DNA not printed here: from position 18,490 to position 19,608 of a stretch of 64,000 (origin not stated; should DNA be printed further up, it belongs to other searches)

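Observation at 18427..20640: Lower-GC three-gene cassette upstream of rpoB: divergent GAPDH-like dehydrogenase, RHH-nucleotidyltransferase fusion, small acidic ORF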

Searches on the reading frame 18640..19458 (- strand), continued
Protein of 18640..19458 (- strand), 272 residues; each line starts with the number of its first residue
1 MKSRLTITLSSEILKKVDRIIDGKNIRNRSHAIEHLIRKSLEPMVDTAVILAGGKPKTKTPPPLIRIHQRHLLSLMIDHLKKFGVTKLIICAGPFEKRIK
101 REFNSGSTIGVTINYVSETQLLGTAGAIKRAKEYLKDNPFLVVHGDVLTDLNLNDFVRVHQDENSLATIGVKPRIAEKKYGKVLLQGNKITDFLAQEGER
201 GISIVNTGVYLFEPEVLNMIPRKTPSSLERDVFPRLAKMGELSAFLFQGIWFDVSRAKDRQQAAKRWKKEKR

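Call 50: fold_search(model_id=the predicted structure, library=pdb)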
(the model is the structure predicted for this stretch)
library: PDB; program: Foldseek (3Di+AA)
matches with E <= 10: 1583; with E <= 0.001: 747
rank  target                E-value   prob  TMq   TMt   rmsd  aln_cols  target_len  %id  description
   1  7d74_G                2.4e-21  1.00  0.72  0.55   2.2       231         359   29  Cryo-EM structure of GMPPA/GMPPB complex bound to GTP (state II) (released 2021-05-19)
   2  7x8k_A                2.1e-20  1.00  0.67  0.51   3.6       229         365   25  Arabidopsis GDP-D-mannose pyrophosphorylase (VTC1) structure (product-bound) (released 2022-05-18)
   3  7x8j_A                3.0e-20  1.00  0.69  0.54   2.7       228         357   26  Arabidopsis GDP-D-mannose pyrophosphorylase (VTC1) structure (unliganded) (released 2022-05-18)
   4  7x8k_B                3.6e-20  1.00  0.70  0.53   3.0       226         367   26  Arabidopsis GDP-D-mannose pyrophosphorylase (VTC1) structure (product-bound) (released 2022-05-18)
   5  7x8k_C                1.0e-19  1.00  0.68  0.53   3.5       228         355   24  Arabidopsis GDP-D-mannose pyrophosphorylase (VTC1) structure (product-bound) (released 2022-05-18)
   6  8x7s_B                1.2e-19  1.00  0.73  0.52   2.6       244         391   30  Crystal structure of tlr0611 (released 2024-11-27)
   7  8x7s_C                2.1e-19  1.00  0.74  0.53   2.7       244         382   29  Crystal structure of tlr0611 (released 2024-11-27)
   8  7d72_E                2.8e-19  1.00  0.72  0.55   2.4       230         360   30  Cryo-EM structures of human GMPPA/GMPPB complex bound to GDP-Mannose (released 2021-05-05)
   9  8x7s_A                3.0e-19  1.00  0.73  0.52   2.6       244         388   30  Crystal structure of tlr0611 (released 2024-11-27)
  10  7x8j_B                8.2e-19  1.00  0.68  0.53   3.4       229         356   25  Arabidopsis GDP-D-mannose pyrophosphorylase (VTC1) structure (unliganded) (released 2022-05-18)
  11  5xhw                  1.6e-18  1.00  0.70  0.83   3.4       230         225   23  Crystal structure of HddC from Yersinia pseudotuberculosis (released 2018-04-25)
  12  4y7u                  3.2e-18  1.00  0.71  0.85   2.8       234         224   25  Structural analysis of MurU (released 2015-03-18)
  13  8yre_D                4.1e-18  1.00  0.69  0.53   3.3       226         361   25  Crystal structure of Arabidopsis VTC1-KJC2 (released 2025-04-02)
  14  1tzf                  4.7e-18  1.00  0.65  0.71   7.7       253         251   22  X-ray Crystal Structure of alpha-D-glucose-1-phosphate cytidylyltransferase from Salmonella typhi (released 2004-09-07)
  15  6jq8                  7.2e-18  1.00  0.69  0.83   3.6       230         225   23  Crystal structure of HddC from Yersinia pseudotuberculosis complexed with GMP-PN (released 2020-04-01)
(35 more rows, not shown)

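Call 69: search_protein_families(library=pfam, proteins=[L026:907-2328:-, L092:6818-7096:+, L091:6841-7128:+, L010:7822-8001:+, L070:7001-7831:+, L052:4217-5032:+, L044:4089-4268:+], max_evalue=0.01)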
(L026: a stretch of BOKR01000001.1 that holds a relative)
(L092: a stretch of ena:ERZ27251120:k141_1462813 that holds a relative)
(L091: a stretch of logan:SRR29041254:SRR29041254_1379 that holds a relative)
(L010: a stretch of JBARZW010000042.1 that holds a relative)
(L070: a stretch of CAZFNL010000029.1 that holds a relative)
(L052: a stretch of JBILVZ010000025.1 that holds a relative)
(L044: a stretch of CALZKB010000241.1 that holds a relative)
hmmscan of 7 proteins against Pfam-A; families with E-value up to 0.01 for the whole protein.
L026:907-2328:- (473 aa): 3 families
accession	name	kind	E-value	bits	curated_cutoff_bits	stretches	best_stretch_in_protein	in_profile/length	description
PF02878.22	PGM_PMM_I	-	6.9e-26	91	22.5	1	11-126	2-119/138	Phosphoglucomutase/phosphomannomutase, alpha/beta/alpha domain I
PF02879.22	PGM_PMM_II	-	6.9e-24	84.8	29.3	1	159-255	3-103/103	Phosphoglucomutase/phosphomannomutase, alpha/beta/alpha domain II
PF02880.22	PGM_PMM_III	-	5.7e-22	78.5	20.7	1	261-366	3-110/115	Phosphoglucomutase/phosphomannomutase, alpha/beta/alpha domain III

L092:6818-7096:+ (92 aa): 0 families

L091:6841-7128:+ (95 aa): 0 families

L010:7822-8001:+ (59 aa): 0 families

L070:7001-7831:+ (277 aa): 3 families
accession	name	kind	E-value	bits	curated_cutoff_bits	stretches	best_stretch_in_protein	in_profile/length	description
PF00483.29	NTP_transferase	-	2.2e-42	145.8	21.2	1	47-272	2-241/245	Nucleotidyl transferase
PF12804.13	NTP_transf_3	-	1.2e-10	42.2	27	1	47-157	1-102/160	MobA-like NTP transferase domain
PF00535.33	Glycos_transf_2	-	0.0094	16.3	23.3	0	115-186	52-125/168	Glycosyl transferase family 2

L052:4217-5032:+ (271 aa): 3 families
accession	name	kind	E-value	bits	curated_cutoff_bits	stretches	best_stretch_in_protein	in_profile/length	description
PF00483.29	NTP_transferase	-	4.5e-26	92.4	21.2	1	60-266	21-241/245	Nucleotidyl transferase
PF12804.13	NTP_transf_3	-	2.3e-05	25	27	1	48-158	1-109/160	MobA-like NTP transferase domain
PF01402.27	RHH_1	-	0.00045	20.5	20.5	1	4-39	1-35/39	Ribbon-helix-helix protein, copG family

L044:4089-4268:+ (59 aa): 0 families

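Call 94: search_protein_families(library=pfam, proteins=[L010:4138-5625:+, L010:5800-6708:+, L010:8345-9286:-, L012:4619-6973:-, L012:8077-9825:-, L014:4916-6799:-, L015:5449-6819:-, L017:228-1421:+, L017:3067-5148:-, L044:1986-3146:-], max_evalue=0.0001)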
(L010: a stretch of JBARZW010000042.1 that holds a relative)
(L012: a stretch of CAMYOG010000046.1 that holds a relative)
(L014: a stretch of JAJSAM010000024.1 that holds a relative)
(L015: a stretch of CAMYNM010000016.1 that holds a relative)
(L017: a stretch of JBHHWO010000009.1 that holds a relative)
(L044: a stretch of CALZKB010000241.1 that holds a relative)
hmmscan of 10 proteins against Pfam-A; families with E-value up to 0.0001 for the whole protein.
L010:4138-5625:+ (495 aa): 2 families
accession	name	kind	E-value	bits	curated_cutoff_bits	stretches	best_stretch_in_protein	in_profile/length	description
PF12838.12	Fer4_7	-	2.7e-06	28.2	27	1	387-443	2-50/52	4Fe-4S dicluster domain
PF13183.11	Fer4_8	-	3.4e-05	24.7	27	0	380-400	47-67/68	4Fe-4S dicluster domain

L010:5800-6708:+ (302 aa): 3 families
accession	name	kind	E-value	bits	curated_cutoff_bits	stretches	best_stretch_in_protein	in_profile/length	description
PF00561.26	Abhydrolase_1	-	4.4e-26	92.5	25.8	1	48-170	1-115/245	alpha/beta hydrolase fold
PF12697.13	Abhydrolase_6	-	1.7e-20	75.1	26.3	1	50-291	1-215/217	Alpha/beta hydrolase family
PF12146.15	Hydrolase_4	-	5.5e-10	39.4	27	1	50-158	7-118/239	Serine aminopeptidase, S33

L010:8345-9286:- (313 aa): 1 family
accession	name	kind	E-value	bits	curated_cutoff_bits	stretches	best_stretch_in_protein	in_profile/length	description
PF08713.17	DNA_alkylation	-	1.5e-24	87.3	21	1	69-248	22-197/213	DNA alkylation repair enzyme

L012:4619-6973:- (784 aa): 17 families
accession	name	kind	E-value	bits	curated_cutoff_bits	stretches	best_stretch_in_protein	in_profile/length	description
PF00069.31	Pkinase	-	2.7e-49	168.4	31.7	1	54-313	1-254/263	Protein kinase domain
PF07714.23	PK_Tyr_Ser-Thr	-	5.1e-35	121.5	23.1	1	56-312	3-250/258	Protein tyrosine and serine/threonine kinase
PF07719.23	TPR_2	-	3.2e-22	77.2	27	2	548-579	3-34/34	Tetratricopeptide repeat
PF00515.34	TPR_1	-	1.7e-19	69.2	27.8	1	581-613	2-34/34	Tetratricopeptide repeat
PF13424.12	TPR_12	-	4.8e-19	68.8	30.1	3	581-639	4-71/77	Tetratricopeptide repeat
PF13181.12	TPR_8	-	8.6e-19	66.5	25.7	0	616-645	4-33/34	Tetratricopeptide repeat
PF14559.12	TPR_19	-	9.9e-18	64.7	25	2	556-619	1-64/68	Tetratricopeptide repeat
PF13431.12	TPR_17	-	8.9e-17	60.3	24.4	0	569-599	2-32/34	Tetratricopeptide repeat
PF13428.12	TPR_14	-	2.1e-15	56.1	23.5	0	585-616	6-37/44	Tetratricopeptide repeat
PF13432.12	TPR_16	-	1.8e-14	54.3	32.7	1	586-647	3-65/65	Tetratricopeptide repeat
PF13414.12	TPR_11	-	9.1e-14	51.3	26.8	1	620-657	1-38/42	TPR repeat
PF23914.1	TPR_CcmH_CycH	-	3.1e-11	43.8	42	0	507-613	45-154/158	Cytochrome c-type biogenesis protein H TPR domain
PF12895.13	ANAPC3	-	1.1e-10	42.1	27.2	0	547-603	24-79/82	Anaphase-promoting complex, cyclosome, subunit 3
PF01636.29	APH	-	1.1e-07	32.3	23.2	1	160-199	158-198/239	Phosphotransferase enzyme family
PF13374.12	TPR_10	-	5e-07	30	27.5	0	581-609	3-31/42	Tetratricopeptide repeat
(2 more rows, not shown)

L012:8077-9825:- (582 aa): 1 family
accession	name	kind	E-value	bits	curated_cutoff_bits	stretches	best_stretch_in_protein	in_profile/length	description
PF00082.27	Peptidase_S8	-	6.8e-50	170.4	21.8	1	143-443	1-274/288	Subtilase family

L014:4916-6799:- (627 aa): 0 families

L015:5449-6819:- (456 aa): 2 families
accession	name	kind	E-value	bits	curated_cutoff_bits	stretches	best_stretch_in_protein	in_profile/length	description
PF04055.27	Radical_SAM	-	5.8e-24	85.6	29.5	1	70-243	1-165/166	Radical SAM superfamily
PF06969.22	HemN_C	-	4.6e-09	36.7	24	1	371-434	1-65/67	HemN C-terminal domain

L017:228-1421:+ (397 aa): 0 families

L017:3067-5148:- (693 aa): 5 families
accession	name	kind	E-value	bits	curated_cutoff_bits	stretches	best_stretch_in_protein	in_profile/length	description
PF14537.11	Cytochrom_c3_2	-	3.2e-15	56.8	25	0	259-363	7-78/79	Cytochrome c3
PF22113.1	Mtrc-MtrF_II-IV_dom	-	2.6e-14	53.6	30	0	414-559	7-96/176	Outer membrane cytochrome MtrC/MtrF-like, domains II/IV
PF14522.11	Cytochrome_C7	-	4.5e-14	52.5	24.8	0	163-265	3-66/67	Cytochrome c7 and related cytochrome c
PF09699.15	Paired_CXXCH_1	-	1.3e-12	47.6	20.6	0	414-446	7-37/41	Doubled CXXCH motif (Paired_CXXCH_1)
PF22678.1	Cytochrom_c_NrfB-like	-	2.2e-08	34.9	27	0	359-444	1-89/89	Cytochrome c-type protein NrfB-like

L044:1986-3146:- (386 aa): 1 family
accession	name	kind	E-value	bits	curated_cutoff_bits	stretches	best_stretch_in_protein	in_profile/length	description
PF03349.22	Toluene_X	-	7.9e-07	28.3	29.7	0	83-132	12-60/421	Outer membrane protein transport protein (OMPP1/FadL/TodX)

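Call 95: search_protein_families(library=padloc, proteins=[window:18640-19458:-, L010:7001-7819:+, L010:7822-8001:+], max_evalue=0.01)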
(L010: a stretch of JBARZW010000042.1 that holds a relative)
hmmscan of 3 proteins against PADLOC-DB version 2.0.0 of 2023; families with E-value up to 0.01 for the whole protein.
window:18640-19458:- (272 aa): 0 families

L010:7001-7819:+ (272 aa): 0 families

L010:7822-8001:+ (59 aa): 0 families

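Call 97: search_protein_families(library=pfam, proteins=[P0086, P0070, P0085], max_evalue=0.1)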
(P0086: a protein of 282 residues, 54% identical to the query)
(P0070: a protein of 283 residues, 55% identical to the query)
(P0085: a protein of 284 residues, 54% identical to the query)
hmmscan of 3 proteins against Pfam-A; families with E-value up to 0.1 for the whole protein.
P0086 (282 aa): 4 families
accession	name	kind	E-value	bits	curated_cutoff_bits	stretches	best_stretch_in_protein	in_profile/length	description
PF00483.29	NTP_transferase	-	5.8e-28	98.6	21.2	1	71-276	22-241/245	Nucleotidyl transferase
PF12804.13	NTP_transf_3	-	1.9e-05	25.3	27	1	58-195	1-132/160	MobA-like NTP transferase domain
PF01402.27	RHH_1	-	5.9e-05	23.3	20.5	1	14-49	1-35/39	Ribbon-helix-helix protein, copG family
PF17723.7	RHH_8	-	0.052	14.1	25.4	0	13-52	4-43/119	Ribbon-Helix-Helix transcriptional regulator family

P0070 (283 aa): 4 families
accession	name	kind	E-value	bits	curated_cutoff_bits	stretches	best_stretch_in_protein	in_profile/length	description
PF00483.29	NTP_transferase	-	2.4e-26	93.3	21.2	1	70-276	18-239/245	Nucleotidyl transferase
PF01402.27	RHH_1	-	3.2e-08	33.7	20.5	1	16-51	1-35/39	Ribbon-helix-helix protein, copG family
PF12804.13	NTP_transf_3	-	1e-07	32.7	27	1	60-159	1-96/160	MobA-like NTP transferase domain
PF07878.17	RHH_5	-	0.022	15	26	0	16-54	3-40/43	CopG-like RHH_1 or ribbon-helix-helix domain, RHH_5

P0085 (284 aa): 4 families
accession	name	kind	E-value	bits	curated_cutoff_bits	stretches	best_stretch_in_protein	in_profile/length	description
PF00483.29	NTP_transferase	-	6.9e-29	101.6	21.2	1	71-275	22-241/245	Nucleotidyl transferase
PF01402.27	RHH_1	-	4.4e-06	26.9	20.5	1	13-49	1-36/39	Ribbon-helix-helix protein, copG family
PF12804.13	NTP_transf_3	-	7.9e-05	23.3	27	1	70-183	15-122/160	MobA-like NTP transferase domain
PF17723.7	RHH_8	-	0.029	14.9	25.4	1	12-51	4-43/119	Ribbon-Helix-Helix transcriptional regulator family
